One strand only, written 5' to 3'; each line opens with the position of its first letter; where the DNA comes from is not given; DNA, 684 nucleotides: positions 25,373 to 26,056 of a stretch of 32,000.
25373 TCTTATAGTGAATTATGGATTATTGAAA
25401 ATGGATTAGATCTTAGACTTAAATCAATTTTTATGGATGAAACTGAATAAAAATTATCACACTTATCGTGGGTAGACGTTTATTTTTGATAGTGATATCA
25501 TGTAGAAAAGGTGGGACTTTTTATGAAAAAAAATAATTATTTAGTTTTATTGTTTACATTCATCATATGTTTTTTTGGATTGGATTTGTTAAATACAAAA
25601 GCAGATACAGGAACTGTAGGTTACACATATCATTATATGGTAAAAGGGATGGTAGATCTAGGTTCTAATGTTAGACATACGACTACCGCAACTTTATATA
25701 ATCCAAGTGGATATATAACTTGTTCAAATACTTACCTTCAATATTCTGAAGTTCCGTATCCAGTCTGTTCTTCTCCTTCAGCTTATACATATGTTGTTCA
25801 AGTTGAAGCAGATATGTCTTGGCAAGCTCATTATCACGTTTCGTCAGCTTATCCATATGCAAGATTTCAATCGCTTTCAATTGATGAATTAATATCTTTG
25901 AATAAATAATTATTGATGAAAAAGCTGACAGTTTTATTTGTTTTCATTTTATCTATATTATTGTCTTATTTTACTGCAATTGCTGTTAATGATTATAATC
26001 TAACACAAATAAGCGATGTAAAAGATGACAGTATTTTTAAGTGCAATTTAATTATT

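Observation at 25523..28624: Secreted Tyr/Thr-rich protein, 683-aa double FtsX-like membrane protein and ABC ATPase: candidate undescribed secreted-toxin/immunity cassette with lactococcin-972-type architecture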

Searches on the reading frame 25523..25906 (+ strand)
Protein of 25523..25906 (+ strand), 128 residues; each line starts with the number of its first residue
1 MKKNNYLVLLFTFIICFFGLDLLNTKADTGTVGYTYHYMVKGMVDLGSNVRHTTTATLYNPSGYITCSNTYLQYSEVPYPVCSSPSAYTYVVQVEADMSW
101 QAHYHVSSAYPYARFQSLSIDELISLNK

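Call 3: search_protein_families(library=pfam, proteins=[window:25523-25906:+], max_evalue=1)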
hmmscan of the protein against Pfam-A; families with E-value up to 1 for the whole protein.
window:25523-25906:+ (128 aa): 0 families

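Call 4: search_protein_families(library=ncbifam, proteins=[window:25523-25906:+], max_evalue=1)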
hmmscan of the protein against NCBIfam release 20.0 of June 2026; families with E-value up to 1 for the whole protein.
window:25523-25906:+ (128 aa): 0 families
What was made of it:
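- On BceAB-type antimicrobial-peptide detoxification module: NCBIfam gives no Bce family hit for g2 (call 4).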

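Call 5: find_homologous_proteins(query=window:25523-25906:+, max_evalue=0.01)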
Query window:25523-25906:+ (128 aa): 5 proteins with E <= 0.01 among 7 candidates.
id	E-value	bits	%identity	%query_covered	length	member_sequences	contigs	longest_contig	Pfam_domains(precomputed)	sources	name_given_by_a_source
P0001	9.6e-72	257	90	100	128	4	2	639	-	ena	-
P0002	3.3e-62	226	79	100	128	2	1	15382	-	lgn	-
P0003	6.2e-57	209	73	100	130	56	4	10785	-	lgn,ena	-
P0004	6.3e-57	209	74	100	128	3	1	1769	-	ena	-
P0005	8.8e-57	209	75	100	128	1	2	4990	-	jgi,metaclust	metaclust:\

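Call 11: search_solved_structures(query=A1, max_evalue=10)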
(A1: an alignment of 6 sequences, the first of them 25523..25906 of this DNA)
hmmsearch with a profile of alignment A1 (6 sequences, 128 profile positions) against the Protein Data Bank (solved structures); distinct sequences matched with E-value up to 10: 1.
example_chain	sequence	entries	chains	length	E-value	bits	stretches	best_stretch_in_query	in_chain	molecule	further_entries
3n0a_A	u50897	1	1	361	0.98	12.8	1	33-109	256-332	Tyrosine-protein phosphatase auxilin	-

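Call 12: find_encoding_contigs(protein=P0002, flank=8000, max_places=4)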
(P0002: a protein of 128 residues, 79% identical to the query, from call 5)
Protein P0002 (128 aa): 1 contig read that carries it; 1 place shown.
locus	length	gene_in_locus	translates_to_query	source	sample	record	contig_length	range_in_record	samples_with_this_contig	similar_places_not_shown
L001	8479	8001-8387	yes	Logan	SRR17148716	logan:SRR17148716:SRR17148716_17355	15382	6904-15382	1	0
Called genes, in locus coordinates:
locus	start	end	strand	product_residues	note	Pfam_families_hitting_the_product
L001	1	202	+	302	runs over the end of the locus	PF02588:YitT_membrane, PF10035:DUF2179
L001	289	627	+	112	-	PF13635:DUF4143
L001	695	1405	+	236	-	PF02463:SMC_N (faint), PF00005:ABC_tran, PF13304:AAA_21 (faint)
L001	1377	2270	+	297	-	PF18075:FtsX_ECD, PF02687:FtsX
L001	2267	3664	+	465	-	PF25014:NET2A (faint), PF24568:CC_PcsB, PF01551:Peptidase_M23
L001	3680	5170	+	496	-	PF22694:CtpB_N-like (weak), PF00595:PDZ (weak), PF13180:PDZ_2 (weak), PF17820:PDZ_6, PF03572:Peptidase_S41, PF01471:PG_binding_1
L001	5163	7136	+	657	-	PF00270:DEAD (faint), PF04851:ResIII, PF17757:UvrB_inter, PF27431:UvrB_3rd, PF00271:Helicase_C, PF12344:UvrB, PF02151:UVR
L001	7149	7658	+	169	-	PF14526:Cass2 (weak)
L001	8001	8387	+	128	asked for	-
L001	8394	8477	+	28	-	?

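Call 13: find_encoding_contigs(protein=P0003, flank=8000, max_places=4)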
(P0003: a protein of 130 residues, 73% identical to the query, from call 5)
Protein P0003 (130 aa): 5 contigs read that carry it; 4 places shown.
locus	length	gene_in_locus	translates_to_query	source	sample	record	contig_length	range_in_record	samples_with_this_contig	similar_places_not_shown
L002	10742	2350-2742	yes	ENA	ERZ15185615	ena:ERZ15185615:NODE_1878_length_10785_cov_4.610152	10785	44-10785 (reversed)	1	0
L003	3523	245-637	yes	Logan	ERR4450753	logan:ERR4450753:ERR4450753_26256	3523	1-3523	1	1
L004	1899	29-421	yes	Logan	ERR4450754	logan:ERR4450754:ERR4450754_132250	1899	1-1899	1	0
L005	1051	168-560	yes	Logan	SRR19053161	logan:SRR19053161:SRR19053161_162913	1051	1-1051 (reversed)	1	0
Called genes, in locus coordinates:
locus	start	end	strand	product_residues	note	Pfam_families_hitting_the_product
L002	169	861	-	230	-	PF09997:DUF2238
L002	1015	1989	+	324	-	PF13310:Virulence_RhuM, PF02661:Fic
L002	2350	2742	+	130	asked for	-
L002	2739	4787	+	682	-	-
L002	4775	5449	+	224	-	PF00005:ABC_tran, PF02463:SMC_N (weak)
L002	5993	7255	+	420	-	PF04326:SLFN_AlbA_2, PF13749:HATPase_c_4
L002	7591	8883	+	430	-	PF13173:AAA_14, PF13635:DUF4143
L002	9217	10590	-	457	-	PF01212:Beta_elim_lyase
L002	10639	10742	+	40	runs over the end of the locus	-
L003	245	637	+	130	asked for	-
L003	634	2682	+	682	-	-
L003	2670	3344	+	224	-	PF00005:ABC_tran, PF02463:SMC_N (weak)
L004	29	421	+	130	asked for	-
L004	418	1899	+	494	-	?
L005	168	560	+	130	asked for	-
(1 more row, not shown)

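Call 14: find_related_loci(query=A1, collection=genome_contigs, flank=8000)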
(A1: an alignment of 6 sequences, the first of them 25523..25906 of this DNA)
Query A1 (128 aa) in genome_contigs; peptide patterns used: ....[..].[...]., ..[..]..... (x = any residue, [..] = any of these).
36 stretches matched a pattern, but none encodes a relative of the query by tblastn (E <= 1e-3).
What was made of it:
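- Tried and rejected: None encodes a g1 relative (call 14).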

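Call 15: predict_structure(alignment_id=A1)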
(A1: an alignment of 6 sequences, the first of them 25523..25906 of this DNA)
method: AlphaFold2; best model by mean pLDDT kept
length: 128 residues; sequences in the alignment: 6
mean_pLDDT: 44.7   pTM: 0.28
mean pLDDT of the five models: 44.7, 41.2, 40.4, 37.6, 36.5
residues with pLDDT >= 90: 0; 70-90: 7; 50-70: 36; < 50: 85
segments of 3 or more residues with pLDDT < 50: 20-47, 50-55, 57-63, 69-73, 75-79, 95-128
pLDDT, mean of each block of 10 residues (from residue 1): 66 61 32 30 41 48 51 48 56 47 28 33 38
secondary structure, 60 per line:
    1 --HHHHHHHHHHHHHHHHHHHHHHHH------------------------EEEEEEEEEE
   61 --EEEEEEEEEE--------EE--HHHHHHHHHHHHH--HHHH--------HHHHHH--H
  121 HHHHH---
elements in order: H3-26 E51-60 E63-72 H85-97 H100-103 H112-117 H120-125
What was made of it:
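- Tried and rejected: AF2 on the full-length g1 with only close homologs gave pLDDT 44.7 and was unusable (call 15).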

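Call 16: search_protein_representatives(alignment_id=A1)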
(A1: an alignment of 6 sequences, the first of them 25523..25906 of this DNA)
Query: 6 sequences, 128 profile positions. Proteins with E-value up to 0.001 (for the whole library): 6; up to 1e-10: 4; up to 1e-30: 1. The best 6 are listed.
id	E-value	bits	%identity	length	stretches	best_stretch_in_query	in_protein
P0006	2.6e-39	150.6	-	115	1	1-114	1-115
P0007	2.2e-15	73.2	-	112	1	1-110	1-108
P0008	4.3e-14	69.0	-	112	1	1-108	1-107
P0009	3.2e-11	59.7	-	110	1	10-108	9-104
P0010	1.5e-07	47.8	-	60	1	1-37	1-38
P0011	1.3e-06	44.8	-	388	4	65-103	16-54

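Call 22: search_solved_structures(query=A2, max_evalue=10, show_alignments=2)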
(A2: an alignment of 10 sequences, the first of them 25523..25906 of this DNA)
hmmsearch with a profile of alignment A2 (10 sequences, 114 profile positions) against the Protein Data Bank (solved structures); distinct sequences matched with E-value up to 10: 1.
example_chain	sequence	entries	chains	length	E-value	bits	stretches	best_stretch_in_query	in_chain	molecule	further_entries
5n2b_A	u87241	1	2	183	1.2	12.8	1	17-110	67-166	Putative fimbrial subunit type 1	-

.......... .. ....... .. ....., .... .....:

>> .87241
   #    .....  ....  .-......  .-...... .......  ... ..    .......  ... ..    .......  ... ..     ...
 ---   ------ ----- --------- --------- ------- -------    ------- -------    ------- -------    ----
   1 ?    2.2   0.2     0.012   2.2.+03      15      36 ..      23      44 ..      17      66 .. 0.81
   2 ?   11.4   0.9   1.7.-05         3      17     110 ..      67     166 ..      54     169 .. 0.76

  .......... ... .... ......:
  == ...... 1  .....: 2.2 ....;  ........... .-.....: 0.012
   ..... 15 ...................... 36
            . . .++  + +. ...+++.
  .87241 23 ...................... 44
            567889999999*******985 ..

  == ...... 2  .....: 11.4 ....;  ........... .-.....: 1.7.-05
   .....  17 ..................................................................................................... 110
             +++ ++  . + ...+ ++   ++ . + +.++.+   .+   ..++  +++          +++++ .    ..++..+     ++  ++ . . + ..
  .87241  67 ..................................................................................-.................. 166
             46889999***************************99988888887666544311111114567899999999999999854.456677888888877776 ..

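Call 23: search_protein_families(library=pfam, alignment_id=A2, max_evalue=10)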
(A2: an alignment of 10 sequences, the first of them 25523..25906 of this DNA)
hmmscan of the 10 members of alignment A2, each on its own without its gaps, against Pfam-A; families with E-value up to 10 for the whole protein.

A. member 1, window:25523-25906:+ (128 aa): 0 families

B. families by the number of members that match (of 10 scanned): 6 families
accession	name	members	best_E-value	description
PF06351.16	Allene_ox_cyc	1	0.031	Allene oxide cyclase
PF25311.1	WDGH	1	0.047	WDGH domain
PF01231.23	IDO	1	0.084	Indoleamine 2,3-dioxygenase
PF04415.17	DUF515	1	0.15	Protein of unknown function (DUF515)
PF23000.2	ChitinSynthase_IV_N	1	0.15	Chitin synthase N-terminal putative transporter domain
PF17194.10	AbiEi_3_N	1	0.15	Transcriptional regulator, AbiEi antitoxin N-terminal domain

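Call 25: find_related_loci(query=A2, collection=metagenome_contigs, flank=6000)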
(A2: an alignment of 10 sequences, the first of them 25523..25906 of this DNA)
Query A2 (128 aa) in metagenome_contigs; peptide patterns used: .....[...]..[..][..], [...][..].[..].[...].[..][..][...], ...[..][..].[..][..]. (x = any residue, [..] = any of these).
100 stretches matched a pattern; 5 encode a relative of the query (tblastn E <= 1e-3); 5 distinct loci.
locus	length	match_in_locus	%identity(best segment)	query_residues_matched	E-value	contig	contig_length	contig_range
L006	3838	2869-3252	74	1-128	4e-64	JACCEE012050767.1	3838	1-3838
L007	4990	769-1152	75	1-128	2e-57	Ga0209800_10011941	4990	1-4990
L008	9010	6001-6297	39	8-107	4e-17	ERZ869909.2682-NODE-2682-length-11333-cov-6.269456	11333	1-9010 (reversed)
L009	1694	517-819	40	8-107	1e-16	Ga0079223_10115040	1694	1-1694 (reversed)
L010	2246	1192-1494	36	1-107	1e-16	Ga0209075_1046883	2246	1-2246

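Call 26: find_encoding_contigs(protein=P0008, flank=6000, max_places=3)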
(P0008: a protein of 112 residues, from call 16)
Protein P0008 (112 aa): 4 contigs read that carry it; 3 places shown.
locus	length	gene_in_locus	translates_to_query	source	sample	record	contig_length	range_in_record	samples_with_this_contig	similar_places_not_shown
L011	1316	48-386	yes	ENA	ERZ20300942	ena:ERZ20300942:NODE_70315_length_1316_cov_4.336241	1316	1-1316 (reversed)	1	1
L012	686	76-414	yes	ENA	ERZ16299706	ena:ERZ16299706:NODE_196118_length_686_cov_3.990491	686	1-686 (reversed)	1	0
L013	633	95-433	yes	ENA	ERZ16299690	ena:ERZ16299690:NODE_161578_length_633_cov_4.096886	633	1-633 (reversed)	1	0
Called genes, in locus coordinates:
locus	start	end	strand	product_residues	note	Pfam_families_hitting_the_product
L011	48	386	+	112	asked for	-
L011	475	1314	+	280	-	?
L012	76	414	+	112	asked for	-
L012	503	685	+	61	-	?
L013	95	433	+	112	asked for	-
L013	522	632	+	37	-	?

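Call 33: list_cluster_members(proteins=[P0012, window:25523-25906:+, window:27974-28621:+])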
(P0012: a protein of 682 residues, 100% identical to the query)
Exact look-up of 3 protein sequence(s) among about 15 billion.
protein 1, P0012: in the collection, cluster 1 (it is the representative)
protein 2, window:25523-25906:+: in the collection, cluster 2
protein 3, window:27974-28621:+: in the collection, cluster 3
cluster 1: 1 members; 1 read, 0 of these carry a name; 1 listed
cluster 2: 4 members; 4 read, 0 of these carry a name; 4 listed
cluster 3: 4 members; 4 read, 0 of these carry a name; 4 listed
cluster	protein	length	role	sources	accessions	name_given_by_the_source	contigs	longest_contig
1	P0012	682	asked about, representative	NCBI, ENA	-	-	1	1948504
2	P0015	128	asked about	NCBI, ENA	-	-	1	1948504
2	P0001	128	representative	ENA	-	-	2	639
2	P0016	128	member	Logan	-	-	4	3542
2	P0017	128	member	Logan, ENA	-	-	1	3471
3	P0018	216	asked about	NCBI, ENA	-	-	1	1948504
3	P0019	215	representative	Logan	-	-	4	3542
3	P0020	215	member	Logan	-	-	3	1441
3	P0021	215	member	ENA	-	-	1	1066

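Call 42: find_encoding_contigs(protein=P0007, flank=6000, max_places=3)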
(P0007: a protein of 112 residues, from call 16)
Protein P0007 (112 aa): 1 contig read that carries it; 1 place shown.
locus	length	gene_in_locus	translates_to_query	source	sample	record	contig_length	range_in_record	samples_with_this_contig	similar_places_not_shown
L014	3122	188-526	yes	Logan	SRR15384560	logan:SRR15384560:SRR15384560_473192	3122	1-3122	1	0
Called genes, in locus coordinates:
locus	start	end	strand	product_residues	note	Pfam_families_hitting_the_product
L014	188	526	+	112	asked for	-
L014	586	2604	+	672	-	-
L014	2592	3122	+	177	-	?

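Call 43: find_encoding_contigs(protein=P0009, flank=6000, max_places=3)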
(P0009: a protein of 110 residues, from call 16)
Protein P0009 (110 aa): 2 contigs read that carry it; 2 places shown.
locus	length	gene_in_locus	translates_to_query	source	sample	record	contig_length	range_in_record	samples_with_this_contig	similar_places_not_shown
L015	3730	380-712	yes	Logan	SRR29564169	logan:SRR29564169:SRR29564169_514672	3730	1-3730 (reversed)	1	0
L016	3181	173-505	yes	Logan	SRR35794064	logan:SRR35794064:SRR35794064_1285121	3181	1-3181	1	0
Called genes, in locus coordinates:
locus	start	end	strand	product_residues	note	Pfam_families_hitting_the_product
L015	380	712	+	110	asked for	-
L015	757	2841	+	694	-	PF02687:FtsX (weak)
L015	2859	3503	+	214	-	PF02463:SMC_N (faint), PF00005:ABC_tran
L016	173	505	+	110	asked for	-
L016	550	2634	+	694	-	PF02687:FtsX (weak)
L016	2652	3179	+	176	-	?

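Call 44: search_protein_families(library=ncbifam, proteins=[L014:586-2601:+, L015:757-2838:+, L002:2739-4784:+, L015:2859-3500:+, L002:4775-5446:+, L008:6558-8231:+, L008:8247-8942:+], max_evalue=0.00001)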
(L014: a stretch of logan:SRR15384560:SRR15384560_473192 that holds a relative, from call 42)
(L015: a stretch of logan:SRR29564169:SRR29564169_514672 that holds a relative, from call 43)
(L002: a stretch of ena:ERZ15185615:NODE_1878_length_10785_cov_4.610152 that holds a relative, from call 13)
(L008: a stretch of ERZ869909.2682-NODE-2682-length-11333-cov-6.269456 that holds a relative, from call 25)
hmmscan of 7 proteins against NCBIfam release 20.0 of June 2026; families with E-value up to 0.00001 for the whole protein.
L014:586-2601:+ (672 aa): 1 family
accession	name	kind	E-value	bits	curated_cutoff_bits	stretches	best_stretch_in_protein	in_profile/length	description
TIGR01654.1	bact_immun_7tm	subfamily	2.5e-06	26.3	189.35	1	180-378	143-339/681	bacteriocin-associated integral membrane protein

L015:757-2838:+ (694 aa): 0 families

L002:2739-4784:+ (682 aa): 1 family
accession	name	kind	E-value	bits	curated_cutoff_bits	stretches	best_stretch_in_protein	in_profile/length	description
TIGR01654.1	bact_immun_7tm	subfamily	9.5e-10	37.6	189.35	1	1-477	1-447/681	bacteriocin-associated integral membrane protein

L015:2859-3500:+ (214 aa): 185 families (the best 25 are shown)
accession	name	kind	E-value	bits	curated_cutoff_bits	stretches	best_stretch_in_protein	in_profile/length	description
TIGR03608.1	L_ocin_972_ABC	subfamily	1.1e-71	240.5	254.85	1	9-210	2-206/206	putative bacteriocin export ABC transporter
TIGR02673.1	FtsE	equivalog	2.4e-49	167.9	264.85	1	5-211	1-211/214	cell division ATP-binding protein FtsE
NF038007.1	ABC_ATP_DarD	equivalog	6.3e-45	153.3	375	1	18-211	18-214/218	darobactin export ABC transporter ATP-binding protein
TIGR02211.1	LolD_lipo_ex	equivalog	4.6e-43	147.3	307.75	1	5-211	1-215/221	lipoprotein-releasing ABC transporter ATP-binding protein LolD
TIGR02315.1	ABC_phnC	equivalog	3.7e-42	144.4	266.1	1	5-201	1-209/243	phosphonate ABC transporter ATP-binding protein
TIGR02982.1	heterocyst_DevA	subfamily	1.3e-40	139.3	295.8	1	18-210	18-214/220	ABC exporter ATP-binding subunit, DevA family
NF008639.0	PRK11629.1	equivalog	4e-39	134.4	360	1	1-211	2-220/234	lipoprotein-releasing ABC transporter ATP-binding protein LolD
NF043075.1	MMSYN1_0197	equivalog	6.9e-39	133.7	550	1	5-198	2-193/341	spermidine/putrescine ABC transporter ATP-binding protein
NF007826.0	PRK10535.1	equivalog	1.8e-38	132.3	966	1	16-211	19-217/648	macrolide ABC transporter ATP-binding protein/permease MacB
NF008428.0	PRK11264.1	equivalog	1.6e-37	129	406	1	6-200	4-206/250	L-cystine ABC transporter ATP-binding protein TcyN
TIGR03265.1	PhnT2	equivalog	3.3e-37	128.5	457.7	1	6-198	5-195/353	putative 2-aminoethylphosphonate ABC transporter ATP-binding protein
TIGR02857.1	CydD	equivalog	3.8e-36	125.1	435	1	6-210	322-529/529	thiol reductant ABC exporter subunit CydD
NF007027.0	PRK09493.1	equivalog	7.7e-36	123.6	379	1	6-203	2-201/240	glutamine ABC transporter ATP-binding protein GlnQ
NF008338.0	PRK11124.1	equivalog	1.6e-34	119.5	369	1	6-206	3-209/242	arginine ABC transporter ATP-binding protein ArtP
NF008513.0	PRK11432.1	equivalog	2.9e-34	118.5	496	1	5-197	6-196/351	ferric ABC transporter ATP-binding protein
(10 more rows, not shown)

L002:4775-5446:+ (224 aa): 190 families (the best 25 are shown)
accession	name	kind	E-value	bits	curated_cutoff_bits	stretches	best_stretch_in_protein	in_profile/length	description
TIGR03608.1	L_ocin_972_ABC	subfamily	8.5e-72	240.9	254.85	1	17-218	3-206/206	putative bacteriocin export ABC transporter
TIGR02673.1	FtsE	equivalog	2e-49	168.1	264.85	1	12-212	1-203/214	cell division ATP-binding protein FtsE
NF038007.1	ABC_ATP_DarD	equivalog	3.6e-46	157.4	375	1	24-218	17-213/218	darobactin export ABC transporter ATP-binding protein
TIGR02982.1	heterocyst_DevA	subfamily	1.4e-43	149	295.8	1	26-220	19-216/220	ABC exporter ATP-binding subunit, DevA family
TIGR02315.1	ABC_phnC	equivalog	2.1e-41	142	266.1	1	13-209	2-209/243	phosphonate ABC transporter ATP-binding protein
TIGR02211.1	LolD_lipo_ex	equivalog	4.9e-41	140.7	307.75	1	12-219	1-215/221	lipoprotein-releasing ABC transporter ATP-binding protein LolD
NF043075.1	MMSYN1_0197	equivalog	1.4e-39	136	550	1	11-218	1-206/341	spermidine/putrescine ABC transporter ATP-binding protein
TIGR01186.1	proV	subfamily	1.4e-38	133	326.6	1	21-215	2-200/363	betaine/proline/choline family ABC transporter ATP-binding protein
TIGR03265.1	PhnT2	equivalog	3.2e-36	125.3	457.7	1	13-219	5-209/353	putative 2-aminoethylphosphonate ABC transporter ATP-binding protein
NF008338.0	PRK11124.1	equivalog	4.5e-36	124.6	369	1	16-219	6-215/242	arginine ABC transporter ATP-binding protein ArtP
NF007027.0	PRK09493.1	equivalog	4.5e-36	124.4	379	1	12-208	1-198/240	glutamine ABC transporter ATP-binding protein GlnQ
NF007879.0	PRK10584.1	equivalog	4.7e-36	124.6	336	1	10-213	4-214/228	putative ABC transporter ATP-binding protein YbbA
NF008639.0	PRK11629.1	equivalog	6.4e-36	123.9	360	1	8-212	2-210/234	lipoprotein-releasing ABC transporter ATP-binding protein LolD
NF006987.0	PRK09452.1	equivalog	1.6e-35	122.6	482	1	7-215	12-218/378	spermidine/putrescine ABC transporter ATP-binding protein PotA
NF007826.0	PRK10535.1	equivalog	2.2e-35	122.1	966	1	26-219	22-217/648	macrolide ABC transporter ATP-binding protein/permease MacB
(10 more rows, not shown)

L008:6558-8231:+ (558 aa): 0 families

L008:8247-8942:+ (232 aa): 187 families (the best 25 are shown)
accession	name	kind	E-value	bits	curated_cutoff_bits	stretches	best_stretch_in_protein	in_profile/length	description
TIGR02211.1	LolD_lipo_ex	equivalog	2.8e-66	223.2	307.75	1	2-218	1-219/221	lipoprotein-releasing ABC transporter ATP-binding protein LolD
TIGR02982.1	heterocyst_DevA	subfamily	2.2e-55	187.6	295.8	1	4-218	3-219/220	ABC exporter ATP-binding subunit, DevA family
TIGR02673.1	FtsE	equivalog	2.4e-55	187.5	264.85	1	6-216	5-213/214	cell division ATP-binding protein FtsE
NF008639.0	PRK11629.1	equivalog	2.7e-54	184.1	360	1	2-219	6-225/234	lipoprotein-releasing ABC transporter ATP-binding protein LolD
NF040933.2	ABC_arch_GlcV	equivalog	9.3e-54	182.6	450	1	4-218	4-220/357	glucose ABC transporter ATP-binding protein GlcV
TIGR03608.1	L_ocin_972_ABC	subfamily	2e-52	177.6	254.85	1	18-213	10-206/206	putative bacteriocin export ABC transporter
NF038007.1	ABC_ATP_DarD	equivalog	1.3e-51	175.2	375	1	3-216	2-216/218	darobactin export ABC transporter ATP-binding protein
TIGR04521.1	ECF_ATPase_2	equivalog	6.3e-50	169.8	330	1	4-227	2-232/279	energy-coupling factor transporter ATPase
NF007879.0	PRK10584.1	equivalog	3.2e-49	167.7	336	1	6-218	10-224/228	putative ABC transporter ATP-binding protein YbbA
TIGR01186.1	proV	subfamily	4e-49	167.6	326.6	1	20-219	7-209/363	betaine/proline/choline family ABC transporter ATP-binding protein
TIGR02315.1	ABC_phnC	equivalog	1.3e-48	165.6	266.1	1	3-226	2-232/243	phosphonate ABC transporter ATP-binding protein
TIGR02314.1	ABC_MetN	equivalog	3.6e-48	164.3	499.7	1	3-221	2-222/343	methionine ABC transporter ATP-binding protein MetN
NF007826.0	PRK10535.1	equivalog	9.3e-48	162.9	966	1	2-228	4-231/648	macrolide ABC transporter ATP-binding protein/permease MacB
NF040840.2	tungstate_WtpC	equivalog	1.8e-46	159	440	1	21-222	15-213/347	tungstate ABC transporter ATP-binding protein WtpC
TIGR03265.1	PhnT2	equivalog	4e-45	154.6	457.7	1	16-202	14-196/353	putative 2-aminoethylphosphonate ABC transporter ATP-binding protein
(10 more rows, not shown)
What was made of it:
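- On TIGR01654 bact_immun_7tm / PF07242 DUF1430 (bacteriocin-associated integral membrane protein): Orthologs in other lineages score 0-38 bits (call 44).
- The partner ATPases in distant loci score 240-241 bits, with FtsE next at about 168 (call 44).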

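Call 85: search_protein_families(library=padloc, proteins=[window:25523-25906:+], max_evalue=0.001)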
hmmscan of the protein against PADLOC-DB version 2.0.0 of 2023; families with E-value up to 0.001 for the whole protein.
window:25523-25906:+ (128 aa): 0 families
